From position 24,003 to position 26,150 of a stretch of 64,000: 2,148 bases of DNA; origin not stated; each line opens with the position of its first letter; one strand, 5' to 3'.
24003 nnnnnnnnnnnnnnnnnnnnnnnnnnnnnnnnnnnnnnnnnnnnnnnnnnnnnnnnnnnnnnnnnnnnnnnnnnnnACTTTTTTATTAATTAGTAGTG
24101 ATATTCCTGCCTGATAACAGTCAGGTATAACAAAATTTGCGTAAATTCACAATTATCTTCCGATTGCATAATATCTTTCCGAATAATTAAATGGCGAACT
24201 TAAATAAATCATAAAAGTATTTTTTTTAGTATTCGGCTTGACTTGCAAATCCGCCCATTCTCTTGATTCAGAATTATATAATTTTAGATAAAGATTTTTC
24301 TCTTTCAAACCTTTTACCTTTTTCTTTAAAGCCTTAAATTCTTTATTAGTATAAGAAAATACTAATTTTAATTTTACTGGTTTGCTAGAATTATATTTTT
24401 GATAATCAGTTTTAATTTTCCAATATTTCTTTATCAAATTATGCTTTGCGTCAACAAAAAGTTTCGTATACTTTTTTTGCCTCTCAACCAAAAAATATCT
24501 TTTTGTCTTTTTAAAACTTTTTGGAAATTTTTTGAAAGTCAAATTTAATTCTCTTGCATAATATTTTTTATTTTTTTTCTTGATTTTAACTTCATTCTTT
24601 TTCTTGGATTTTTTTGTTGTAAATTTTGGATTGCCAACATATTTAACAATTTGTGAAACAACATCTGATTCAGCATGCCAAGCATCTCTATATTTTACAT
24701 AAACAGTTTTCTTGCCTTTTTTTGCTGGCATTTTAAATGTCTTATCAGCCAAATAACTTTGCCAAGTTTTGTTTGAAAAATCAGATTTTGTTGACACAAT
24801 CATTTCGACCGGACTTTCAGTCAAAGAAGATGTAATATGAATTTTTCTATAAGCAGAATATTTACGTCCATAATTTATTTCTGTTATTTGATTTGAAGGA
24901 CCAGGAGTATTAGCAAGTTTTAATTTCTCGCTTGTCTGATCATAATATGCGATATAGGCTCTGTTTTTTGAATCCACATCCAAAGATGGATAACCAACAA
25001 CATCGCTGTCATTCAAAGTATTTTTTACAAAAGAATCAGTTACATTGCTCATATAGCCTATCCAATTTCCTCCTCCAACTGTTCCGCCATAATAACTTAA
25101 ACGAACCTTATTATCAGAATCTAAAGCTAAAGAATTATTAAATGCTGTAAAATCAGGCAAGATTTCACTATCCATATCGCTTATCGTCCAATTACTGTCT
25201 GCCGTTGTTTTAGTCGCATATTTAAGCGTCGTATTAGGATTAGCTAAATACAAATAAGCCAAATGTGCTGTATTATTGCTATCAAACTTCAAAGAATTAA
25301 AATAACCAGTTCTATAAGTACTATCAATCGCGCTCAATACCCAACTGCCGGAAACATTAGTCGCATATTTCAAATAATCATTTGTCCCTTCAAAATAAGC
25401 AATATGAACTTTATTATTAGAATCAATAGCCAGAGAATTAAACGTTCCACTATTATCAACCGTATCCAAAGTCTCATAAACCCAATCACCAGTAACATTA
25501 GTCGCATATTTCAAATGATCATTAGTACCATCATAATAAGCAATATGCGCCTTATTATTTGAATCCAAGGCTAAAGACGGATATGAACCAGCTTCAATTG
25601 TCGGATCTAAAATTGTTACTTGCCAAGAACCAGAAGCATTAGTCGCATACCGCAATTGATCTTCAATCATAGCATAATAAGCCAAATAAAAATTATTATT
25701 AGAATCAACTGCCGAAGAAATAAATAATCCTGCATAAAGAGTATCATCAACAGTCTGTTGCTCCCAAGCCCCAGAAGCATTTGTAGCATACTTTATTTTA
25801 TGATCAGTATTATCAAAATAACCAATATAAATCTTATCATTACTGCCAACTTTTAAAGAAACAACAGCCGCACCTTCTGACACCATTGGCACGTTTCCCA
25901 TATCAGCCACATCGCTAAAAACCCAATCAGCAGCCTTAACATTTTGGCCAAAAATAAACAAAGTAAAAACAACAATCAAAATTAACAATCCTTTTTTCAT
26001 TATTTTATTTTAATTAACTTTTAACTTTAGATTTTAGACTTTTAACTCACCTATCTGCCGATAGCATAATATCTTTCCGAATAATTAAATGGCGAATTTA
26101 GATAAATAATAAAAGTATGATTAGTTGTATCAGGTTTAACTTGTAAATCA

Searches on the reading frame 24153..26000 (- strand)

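Call 5: search_protein_families(library=pfam, proteins=[window:24153-26000:-], max_evalue=1)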
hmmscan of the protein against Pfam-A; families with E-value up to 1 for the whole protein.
window:24153-26000:- (615 aa): 3 families
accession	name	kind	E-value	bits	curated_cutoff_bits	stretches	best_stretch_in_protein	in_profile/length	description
PF21641.3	NarE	-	0.034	14.9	27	1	65-138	37-110/120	NarE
PF13540.12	RCC1_2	-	0.043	14.1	22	0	184-199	6-21/30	Regulator of chromosome condensation (RCC1) repeat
PF12971.12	NAGLU_N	-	0.062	13.6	28.3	1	186-225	39-74/82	Alpha-N-acetylglucosaminidase (NAGLU) N-terminal domain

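Call 6: search_protein_families(library=ncbifam, proteins=[window:24153-26000:-], max_evalue=1)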
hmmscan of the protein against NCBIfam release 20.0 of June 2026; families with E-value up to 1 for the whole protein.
window:24153-26000:- (615 aa): 1 family
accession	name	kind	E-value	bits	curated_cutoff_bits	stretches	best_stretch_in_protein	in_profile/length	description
NF009640.0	PRK13169.1-1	equivalog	0.044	14.2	134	1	553-587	22-56/105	DNA replication initiation control protein YabA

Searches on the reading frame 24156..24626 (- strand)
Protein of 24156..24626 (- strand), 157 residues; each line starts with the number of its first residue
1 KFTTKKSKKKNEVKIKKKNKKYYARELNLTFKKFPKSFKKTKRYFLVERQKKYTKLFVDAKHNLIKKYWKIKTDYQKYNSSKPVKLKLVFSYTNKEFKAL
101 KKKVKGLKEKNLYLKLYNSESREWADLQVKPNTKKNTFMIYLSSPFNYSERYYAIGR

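Call 16: search_solved_structures(query=A2, max_evalue=10, show_alignments=2)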
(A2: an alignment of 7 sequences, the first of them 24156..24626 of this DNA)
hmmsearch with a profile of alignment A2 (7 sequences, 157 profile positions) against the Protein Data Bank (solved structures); distinct sequences matched with E-value up to 10: 1.
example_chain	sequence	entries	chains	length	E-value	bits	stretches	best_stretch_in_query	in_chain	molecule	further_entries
3ah5_A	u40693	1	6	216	0.095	15.8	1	18-111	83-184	Thymidylate synthase thyX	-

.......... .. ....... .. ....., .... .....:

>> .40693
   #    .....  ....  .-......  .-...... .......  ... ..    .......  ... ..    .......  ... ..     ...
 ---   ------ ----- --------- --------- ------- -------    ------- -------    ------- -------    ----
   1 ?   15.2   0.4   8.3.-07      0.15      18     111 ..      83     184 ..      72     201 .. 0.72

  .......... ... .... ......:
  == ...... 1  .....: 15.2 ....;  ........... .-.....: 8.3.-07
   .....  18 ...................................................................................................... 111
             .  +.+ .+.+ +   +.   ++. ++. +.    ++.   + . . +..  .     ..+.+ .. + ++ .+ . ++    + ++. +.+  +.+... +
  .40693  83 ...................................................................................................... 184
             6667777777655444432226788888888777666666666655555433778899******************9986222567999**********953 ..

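Call 17: search_protein_families(library=pfam, alignment_id=A2, max_evalue=10)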
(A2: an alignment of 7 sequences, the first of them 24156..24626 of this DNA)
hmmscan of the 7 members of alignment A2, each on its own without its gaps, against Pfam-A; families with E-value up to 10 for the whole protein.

A. member 1, window:24156-24626:- (157 aa): 1 family
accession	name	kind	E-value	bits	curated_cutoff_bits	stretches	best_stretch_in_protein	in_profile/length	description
PF06156.18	YabA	-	2.2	9.4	30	1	90-134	17-61/103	Initiation control protein YabA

B. families by the number of members that match (of 7 scanned): 6 families
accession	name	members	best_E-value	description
PF12076.13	CER1-like_C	2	1.5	CER1-like, C-terminal domain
PF12122.13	Rhomboid_N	1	0.088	Cytoplasmic N-terminal domain of rhomboid serine protease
PF18949.5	DUF5693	1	1.3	Family of unknown function (DUF5693)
PF15005.11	IZUMO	1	1.8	Izumo sperm-egg fusion, Ig domain-associated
PF06156.18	YabA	1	2.2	Initiation control protein YabA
PF17767.7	NAPRTase_N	1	5.9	Nicotinate phosphoribosyltransferase (NAPRTase) N-terminal domain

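Call 21: predict_structure(alignment_id=A2)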
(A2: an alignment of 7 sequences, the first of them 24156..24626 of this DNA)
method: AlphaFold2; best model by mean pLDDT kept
length: 157 residues; sequences in the alignment: 7
mean_pLDDT: 86.2   pTM: 0.81
mean pLDDT of the five models: 86.2, 80.6, 71.8, 64.6, 63.2
residues with pLDDT >= 90: 69; 70-90: 79; 50-70: 9; < 50: 0
segments of 3 or more residues with pLDDT < 50: none
pLDDT, mean of each block of 10 residues (from residue 1): 75 84 83 83 85 77 88 77 86 93 92 93 92 94 86 93
secondary structure, 60 per line:
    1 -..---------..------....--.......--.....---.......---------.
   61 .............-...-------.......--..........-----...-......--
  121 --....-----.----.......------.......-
elements in order: E21-24 E27-33 H36-40 E44-50 H60-63 E64-73 E85-91 H94-103 E113-118 E123-126 E137-143 E150-156

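Call 37: fold_search(model_id=the predicted structure, library=pdb)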
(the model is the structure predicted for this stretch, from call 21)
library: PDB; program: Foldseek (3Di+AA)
matches with E <= 10: 349; with E <= 0.001: 0
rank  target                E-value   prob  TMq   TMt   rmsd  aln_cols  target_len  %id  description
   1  3ud2_B                2.6e-02  0.80  0.37  0.23   6.4       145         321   12  Crystal structure of Selenomethionine ZU5A-ZU5B protein domains of human erythrocyte ankyrin (released 2012-02-22)
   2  8x8v                  4.4e-02  0.23  0.22  0.19  12.1       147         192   10  Crystal structure of Cypovirus Polyhedra mutant fused with c-Myc fragment (released 2024-06-05)
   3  8j2q                  6.6e-02  0.23  0.23  0.20  12.5       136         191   10  Crystal structure of Cypovirus Polyhedra mutant fused with c-Myc fragment (released 2024-04-17)
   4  4d8o                  1.2e-01  0.60  0.38  0.15   6.3       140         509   13  Crystal Structure of the ankyrin-B ZU5-ZU5-UPA-DD tandem (released 2012-03-28)
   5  5a9b                  1.6e-01  0.11  0.21  0.17  13.3       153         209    9  Crystal structure of Bombyx mori CPV1 polyhedra base domain deleted mutant (released 2015-09-02)
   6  3nru_A                1.7e-01  0.21  0.29  0.29   9.5       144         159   11  Ligand binding domain of EPHA7 (released 2010-12-08)
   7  9n7e_B                2.2e-01  0.04  0.13  0.12  18.8       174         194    7  Eptesicus fuscus ACE2 peptidase domain bound to VsCoV-a7 RBD complex (released 2025-08-27)
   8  2waq_G                3.5e-01  0.03  0.12  0.16  14.4       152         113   10  The complete structure of the archaeal 13-subunit DNA-directed RNA Polymerase (released 2009-05-19)
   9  1of3_A                3.7e-01  0.05  0.16  0.15  14.7       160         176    9  Structural and thermodynamic dissection of specific mannan recognition by a carbohydrate-binding module, TmCBM27 (released 2003-04-17)
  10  9n7d_B                3.7e-01  0.02  0.11  0.10  18.8       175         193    7  Structure of the Rattus norvegicus ACE2 receptor bound HsItaly2011 RBD complex (released 2025-08-27)
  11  2yjq_A                3.9e-01  0.15  0.23  0.09  13.6       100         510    9  Structure of a Paenibacillus Polymyxa Xyloglucanase from Glycoside Hydrolase Family 44 (released 2011-06-15)
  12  8zj4_A                3.9e-01  0.06  0.17  0.06  17.9       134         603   10  trypsinogen-EP-N619A (released 2025-05-21)
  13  5o9z_C                4.4e-01  0.08  0.18  0.03  10.3       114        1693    8  Cryo-EM structure of a pre-catalytic human spliceosome primed for activation (B complex) (released 2017-08-16)
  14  9tg4_G                4.7e-01  0.10  0.18  0.11   8.2        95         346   13  Structure of the YbjP lipoprotein bound to the AcrABZ-TolC efflux pump (released 2026-04-08)
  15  1of4_A                5.0e-01  0.04  0.15  0.14  14.9       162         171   10  Structural and thermodynamic dissection of specific mannan recognition by a carbohydrate-binding module, TmCBM27 (released 2003-04-17)
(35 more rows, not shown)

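Call 49: search_protein_representatives(alignment_id=A2)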
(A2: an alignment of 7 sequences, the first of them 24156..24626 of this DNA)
Query: 7 sequences, 157 profile positions. Proteins with E-value up to 0.001 (for the whole library): 63; up to 1e-10: 43; up to 1e-30: 14. The best 63 are listed.
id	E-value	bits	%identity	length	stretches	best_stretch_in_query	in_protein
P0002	4.6e-67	241.0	-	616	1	1-157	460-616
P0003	2.0e-63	229.2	-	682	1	1-157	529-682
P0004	6.8e-56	204.7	-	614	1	1-157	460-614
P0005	8.3e-54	197.9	-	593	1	1-156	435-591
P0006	1.1e-41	158.6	-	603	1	1-157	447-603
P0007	6.2e-40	152.9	-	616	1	1-156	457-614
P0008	2.4e-37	144.5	-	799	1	1-157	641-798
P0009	1.9e-36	141.6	-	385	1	1-156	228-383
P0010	1.5e-35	138.6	-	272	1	1-156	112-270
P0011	7.5e-35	136.4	-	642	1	1-156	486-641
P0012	1.4e-33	132.2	-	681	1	1-157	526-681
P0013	5.6e-33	130.3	-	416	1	2-157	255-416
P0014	1.5e-32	128.9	-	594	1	3-149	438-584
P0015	1.7e-31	125.4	-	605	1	1-157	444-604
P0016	5.9e-30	120.5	-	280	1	1-157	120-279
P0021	1.5e-26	109.4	-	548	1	2-157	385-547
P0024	2.5e-26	108.7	-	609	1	1-156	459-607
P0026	1.2e-25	106.4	-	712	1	1-156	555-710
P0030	9.6e-24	100.3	-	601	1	12-157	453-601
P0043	1.1e-11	61.1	-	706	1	20-156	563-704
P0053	1.0e-06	45.0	-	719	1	31-154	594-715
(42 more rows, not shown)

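Call 55: search_protein_families(library=pfam, alignment_id=A3, max_evalue=0.001)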
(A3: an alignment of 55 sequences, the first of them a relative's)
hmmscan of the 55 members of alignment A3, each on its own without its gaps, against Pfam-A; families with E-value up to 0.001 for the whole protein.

A. member 1, P0006 (603 aa): 0 families

B. families by the number of members that match (of 55 scanned): 39 families (the first 25 are shown)
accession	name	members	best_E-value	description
PF13290.12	CHB_HEX_C_1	19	4.4e-21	Chitobiase/beta-hexosaminidase C-terminal domain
PF13287.12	Fn3_assoc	18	4.4e-18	Fn3 associated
PF10282.15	Lactonase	6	2e-15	Lactonase, 7-bladed beta-propeller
PF25174.1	Beta-prop_THOC3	6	5.6e-12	THOC3 beta-propeller domain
PF01839.29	FG-GAP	5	1.5e-55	FG-GAP repeat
PF21783.3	YNCE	5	2.2e-15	YNCE-like beta-propeller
PF22073.2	Cep192_D4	5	6.4e-09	Cep192 domain 4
PF22544.2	HYDIN_VesB_CFA65-like_Ig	5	1.2e-06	HYDIN/CFA65/VesB-like, Ig-like domain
PF13517.12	FG-GAP_3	4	1.1e-25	FG-GAP-like repeat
PF07494.17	Reg_prop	4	5.6e-11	Two component regulator propeller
PF02239.22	Cytochrom_D1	4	6.5e-07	Cytochrome D1 heme domain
PF17164.10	DUF5122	3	1.4e-16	Domain of unknown function (DUF5122) beta-propeller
PF15780.11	ASH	3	6.6e-10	Abnormal spindle-like microcephaly-assoc'd, ASPM-SPD-2-Hydin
PF15892.11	BNR_4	3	1.5e-08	BNR repeat-containing family member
PF01436.27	NHL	3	9.1e-05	NHL repeat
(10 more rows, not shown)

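Call 67: predict_structure(alignment_id=A4)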
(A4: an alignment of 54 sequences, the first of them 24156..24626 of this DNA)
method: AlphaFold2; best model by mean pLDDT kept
length: 157 residues; sequences in the alignment: 54
mean_pLDDT: 96.0   pTM: 0.89
mean pLDDT of the five models: 96.0, 95.7, 95.6, 95.4, 95.3
residues with pLDDT >= 90: 151; 70-90: 6; 50-70: 0; < 50: 0
segments of 3 or more residues with pLDDT < 50: none
pLDDT, mean of each block of 10 residues (from residue 1): 89 94 97 96 97 96 97 96 97 98 96 96 96 98 96 98
secondary structure, 60 per line:
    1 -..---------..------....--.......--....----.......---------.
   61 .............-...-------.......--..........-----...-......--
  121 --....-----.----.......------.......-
elements in order: E21-24 E27-33 H36-39 E44-50 H60-63 E64-73 E85-91 H94-103 E113-118 E123-126 E137-143 E150-156

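Call 75: find_related_loci(query=A2, collection=genome_contigs, flank=10000)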
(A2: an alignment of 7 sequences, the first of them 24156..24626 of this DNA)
Query A2 (157 aa) in genome_contigs; peptide patterns used: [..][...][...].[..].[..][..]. (x = any residue, [..] = any of these).
315 stretches matched a pattern; 2 encode a relative of the query (tblastn E <= 1e-3); 2 distinct loci.
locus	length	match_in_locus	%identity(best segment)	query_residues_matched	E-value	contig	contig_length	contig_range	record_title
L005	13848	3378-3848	66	1-157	2e-57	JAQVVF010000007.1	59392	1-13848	MAG: Patescibacteria group bacterium isolate STF1_73 NODE_933_length_59392_cov_5.910706_Sandtown_F1, whole genome shotgu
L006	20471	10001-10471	69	1-157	2e-59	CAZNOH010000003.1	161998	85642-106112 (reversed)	MAG TPA_asm: uncultured Candidatus Saccharibacteria bacterium isolate SRP302447_co1_146 genome assembly, contig: NODE_35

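Call 78: find_encoding_contigs(protein=P0043, flank=8000, max_places=3)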
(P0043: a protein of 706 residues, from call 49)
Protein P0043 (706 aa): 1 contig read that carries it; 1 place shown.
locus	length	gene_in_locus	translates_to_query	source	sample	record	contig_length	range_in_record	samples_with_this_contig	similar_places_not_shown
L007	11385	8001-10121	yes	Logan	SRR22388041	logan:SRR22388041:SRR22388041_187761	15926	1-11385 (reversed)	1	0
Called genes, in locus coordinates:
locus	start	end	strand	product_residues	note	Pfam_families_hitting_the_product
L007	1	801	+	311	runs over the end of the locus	PF00005:ABC_tran, PF13304:AAA_21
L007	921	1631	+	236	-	PF01061:ABC2_membrane, PF12679:ABC2_membrane_2, PF12698:ABC2_membrane_3, PF12730:ABC2_membrane_4 (weak)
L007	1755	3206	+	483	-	PF23357:DUF7088, PF09822:ABC_transp_aux, PF23355:IFT52_GIFT (weak)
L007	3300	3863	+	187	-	PF14238:DUF4340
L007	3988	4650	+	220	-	-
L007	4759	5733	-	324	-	PF00781:DAGK_cat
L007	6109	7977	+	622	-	PF01839:FG-GAP, PF13517:FG-GAP_3 (weak), PF01839:FG-GAP (weak)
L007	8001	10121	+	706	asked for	PF01839:FG-GAP (weak), PF13517:FG-GAP_3 (weak), PF01839:FG-GAP (weak), PF13517:FG-GAP_3 (weak), PF01839:FG-GAP, PF13517:FG-GAP_3, PF01839:FG-GAP (weak), PF13517:FG-GAP_3 (weak), +3 more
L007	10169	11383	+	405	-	?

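Call 80: find_encoding_contigs(protein=P0012, flank=8000, max_places=2)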
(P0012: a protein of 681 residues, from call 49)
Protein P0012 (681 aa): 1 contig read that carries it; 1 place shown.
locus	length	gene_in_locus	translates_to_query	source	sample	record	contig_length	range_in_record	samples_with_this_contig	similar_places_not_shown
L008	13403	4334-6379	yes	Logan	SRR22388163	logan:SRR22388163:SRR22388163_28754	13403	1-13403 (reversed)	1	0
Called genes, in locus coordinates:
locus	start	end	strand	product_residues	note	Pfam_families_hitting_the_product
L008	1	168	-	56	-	?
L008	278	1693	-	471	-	PF01494:FAD_binding_3 (weak), PF01946:Thi4, PF07992:Pyr_redox_2 (faint), PF00890:FAD_binding_2 (weak), PF01266:DAO, PF13450:NAD_binding_8 (weak), PF00355:Rieske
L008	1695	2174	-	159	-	PF01988:VIT1 (weak)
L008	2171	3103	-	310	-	PF03741:TerC, PF04332:DUF475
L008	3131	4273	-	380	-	PF01841:Transglut_core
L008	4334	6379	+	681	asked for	PF13290:CHB_HEX_C_1, PF13287:Fn3_assoc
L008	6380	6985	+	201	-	PF09335:VTT_dom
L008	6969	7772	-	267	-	PF08538:DUF1749 (weak), PF02230:Abhydrolase_2 (faint), PF00561:Abhydrolase_1, PF03959:FSH1 (faint), PF06821:Ser_hydrolase (faint), PF12146:Hydrolase_4, PF12697:Abhydrolase_6, PF03096:Ndr (weak), +1 more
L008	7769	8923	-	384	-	PF13439:Glyco_transf_4, PF13579:Glyco_trans_4_4 (weak), PF20706:GT4-conflict (weak), PF00534:Glycos_transf_1, PF13692:Glyco_trans_1_4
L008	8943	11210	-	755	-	PF01839:FG-GAP (faint), PF13517:FG-GAP_3 (weak)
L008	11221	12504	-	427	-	-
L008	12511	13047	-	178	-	-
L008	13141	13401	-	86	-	?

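Call 81: find_encoding_contigs(protein=P0026, flank=8000, max_places=2)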
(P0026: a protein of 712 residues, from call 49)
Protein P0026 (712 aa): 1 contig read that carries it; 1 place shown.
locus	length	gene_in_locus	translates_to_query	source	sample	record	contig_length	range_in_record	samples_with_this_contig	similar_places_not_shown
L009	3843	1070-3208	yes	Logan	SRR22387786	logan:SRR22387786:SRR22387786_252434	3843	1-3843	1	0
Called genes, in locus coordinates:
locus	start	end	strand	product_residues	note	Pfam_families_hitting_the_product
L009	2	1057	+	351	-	?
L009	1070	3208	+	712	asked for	PF01839:FG-GAP (weak), PF13517:FG-GAP_3 (weak), PF01839:FG-GAP, PF13517:FG-GAP_3 (weak), PF01839:FG-GAP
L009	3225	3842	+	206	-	?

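Call 82: find_encoding_contigs(protein=P0053, flank=8000, max_places=2)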
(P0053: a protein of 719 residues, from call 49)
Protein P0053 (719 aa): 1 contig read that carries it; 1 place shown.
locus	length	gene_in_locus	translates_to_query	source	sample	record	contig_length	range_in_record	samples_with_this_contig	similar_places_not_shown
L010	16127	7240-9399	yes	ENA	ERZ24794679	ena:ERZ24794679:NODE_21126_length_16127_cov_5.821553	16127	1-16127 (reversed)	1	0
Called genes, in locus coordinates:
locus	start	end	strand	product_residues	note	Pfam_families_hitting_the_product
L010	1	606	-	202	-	?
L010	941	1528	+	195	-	-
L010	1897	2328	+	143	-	PF02381:MraZ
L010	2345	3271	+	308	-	PF01795:Methyltransf_5, PF13847:Methyltransf_31 (weak), PF13649:Methyltransf_25 (faint)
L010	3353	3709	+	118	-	PF19579:FtsL_2 (weak), PF04977:DivIC (weak)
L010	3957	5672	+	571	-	PF03717:PBP_dimer, PF00905:Transpeptidase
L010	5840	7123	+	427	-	PF08245:Mur_ligase_M, PF02875:Mur_ligase_C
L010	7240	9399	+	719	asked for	PF13290:CHB_HEX_C_1, PF13287:Fn3_assoc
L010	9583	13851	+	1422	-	PF13290:CHB_HEX_C_1, PF13287:Fn3_assoc, PF13290:CHB_HEX_C_1, PF20990:DUF2207_C (faint), PF13287:Fn3_assoc, PF24595:DUF7619 (faint)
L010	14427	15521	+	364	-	-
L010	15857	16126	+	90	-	?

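Call 88: search_protein_families(library=pfam, alignment_id=A4, max_evalue=10)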
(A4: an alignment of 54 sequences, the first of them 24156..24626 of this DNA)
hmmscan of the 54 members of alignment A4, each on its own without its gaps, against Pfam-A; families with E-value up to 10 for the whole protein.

A. member 1, window:24156-24626:- (157 aa): 1 family
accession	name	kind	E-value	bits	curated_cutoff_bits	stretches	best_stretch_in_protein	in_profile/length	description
PF06156.18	YabA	-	2.2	9.4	30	1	90-134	17-61/103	Initiation control protein YabA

B. families by the number of members that match (of 54 scanned): 68 families (the first 25 are shown)
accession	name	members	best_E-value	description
PF12904.13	Collagen_bind_2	4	0.009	Putative collagen-binding domain of a collagenase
PF18949.5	DUF5693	4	0.44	Family of unknown function (DUF5693)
PF10543.14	ORF6N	3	0.56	ORF6N domain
PF18222.6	PilN_bio_d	2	0.013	PilN biogenesis protein dimerization domain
PF05613.16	Herpes_U15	2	0.043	Human herpesvirus U15 protein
PF21705.3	p55_CTD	2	0.045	p55, C-terminal domain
PF24227.1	DUF7443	2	0.094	Domain of unknown function (DUF7443)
PF08676.16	MutL_C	2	0.13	MutL C terminal dimerisation domain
PF01344.31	Kelch_1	2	0.29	Kelch motif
PF18041.7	MapZ_EC1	2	0.29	MapZ extracellular domain 1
PF01555.25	N6_N4_Mtase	2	0.75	DNA methylase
PF12076.13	CER1-like_C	2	1.4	CER1-like, C-terminal domain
PF23942.1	DUF7277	2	1.8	Domain of unknown function (DUF7277)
PF21732.2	DUF6864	1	0.0019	Domain of unknown function (DUF6864)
PF13028.12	DUF3889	1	0.0023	Protein of unknown function (DUF3889)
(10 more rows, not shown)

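Call 89: list_cluster_members(proteins=[P0002, P0003, P0006, P0008, P0012, P0021, P0024, P0030, P0043, P0053])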
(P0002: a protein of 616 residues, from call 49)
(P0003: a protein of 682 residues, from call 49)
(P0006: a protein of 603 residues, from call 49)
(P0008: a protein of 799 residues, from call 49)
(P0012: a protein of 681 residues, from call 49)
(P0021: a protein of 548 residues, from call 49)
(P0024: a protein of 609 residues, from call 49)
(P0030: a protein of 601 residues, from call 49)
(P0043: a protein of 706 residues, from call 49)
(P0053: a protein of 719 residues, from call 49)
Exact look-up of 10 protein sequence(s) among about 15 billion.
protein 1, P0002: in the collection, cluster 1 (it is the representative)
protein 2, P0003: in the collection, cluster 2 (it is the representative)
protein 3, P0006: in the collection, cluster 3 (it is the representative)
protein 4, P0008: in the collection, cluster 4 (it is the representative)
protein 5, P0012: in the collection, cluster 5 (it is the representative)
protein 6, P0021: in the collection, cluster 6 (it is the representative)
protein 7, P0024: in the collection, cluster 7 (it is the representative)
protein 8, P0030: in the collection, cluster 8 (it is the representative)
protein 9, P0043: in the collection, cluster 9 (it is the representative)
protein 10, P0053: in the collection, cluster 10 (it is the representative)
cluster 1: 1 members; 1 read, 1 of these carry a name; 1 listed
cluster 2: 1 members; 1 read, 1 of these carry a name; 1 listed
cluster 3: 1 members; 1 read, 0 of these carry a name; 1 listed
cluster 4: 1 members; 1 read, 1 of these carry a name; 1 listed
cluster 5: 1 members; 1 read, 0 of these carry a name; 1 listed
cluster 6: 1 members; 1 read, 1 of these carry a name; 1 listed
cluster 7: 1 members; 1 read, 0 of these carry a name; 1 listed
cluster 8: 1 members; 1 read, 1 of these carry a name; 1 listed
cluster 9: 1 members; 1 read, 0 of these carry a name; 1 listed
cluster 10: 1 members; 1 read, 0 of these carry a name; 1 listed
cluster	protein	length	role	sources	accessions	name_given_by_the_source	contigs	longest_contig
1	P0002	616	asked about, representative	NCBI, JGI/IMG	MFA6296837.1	MAG: hypothetical protein WC663_05765 [Patescibacteria group bacterium] | hypothetical protein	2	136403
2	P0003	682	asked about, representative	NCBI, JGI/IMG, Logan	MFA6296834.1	MAG: chitobiase/beta-hexosaminidase C-terminal domain-containing protein [Patescibacteria ... | hypothetical protein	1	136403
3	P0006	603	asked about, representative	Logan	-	-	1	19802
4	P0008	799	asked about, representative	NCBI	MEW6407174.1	MAG: FG-GAP-like repeat-containing protein [Patescibacteria group bacterium]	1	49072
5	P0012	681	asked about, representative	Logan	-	-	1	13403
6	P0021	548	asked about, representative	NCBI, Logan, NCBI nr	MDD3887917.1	MAG: hypothetical protein PHN19_04030 [Patescibacteria group bacterium] | hypothetical protein [Patescibacteria group bacterium]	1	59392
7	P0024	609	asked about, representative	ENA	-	-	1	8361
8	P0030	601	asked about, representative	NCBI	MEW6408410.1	MAG: hypothetical protein AB1465_07030 [Patescibacteria group bacterium]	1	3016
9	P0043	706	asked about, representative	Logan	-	-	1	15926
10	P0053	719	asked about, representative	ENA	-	-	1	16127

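Call 90: search_solved_structures(query=A4, max_evalue=10, show_alignments=0)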
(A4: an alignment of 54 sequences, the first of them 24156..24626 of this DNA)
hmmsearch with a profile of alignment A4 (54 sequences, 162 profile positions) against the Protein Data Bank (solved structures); distinct sequences matched with E-value up to 10: 1.
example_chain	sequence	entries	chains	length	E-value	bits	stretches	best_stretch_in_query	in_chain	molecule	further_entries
2crj_A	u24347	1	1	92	0.34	14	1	17-75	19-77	SWI/SNF-related matrix-associated actin-dependent regulator of chromatin subfamily E membe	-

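Call 99: search_dna_similar(query=window:24156-24626:-, collection=phages, mode=protein, max_evalue=0.01)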
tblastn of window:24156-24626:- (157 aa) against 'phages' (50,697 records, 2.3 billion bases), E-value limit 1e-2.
No match.
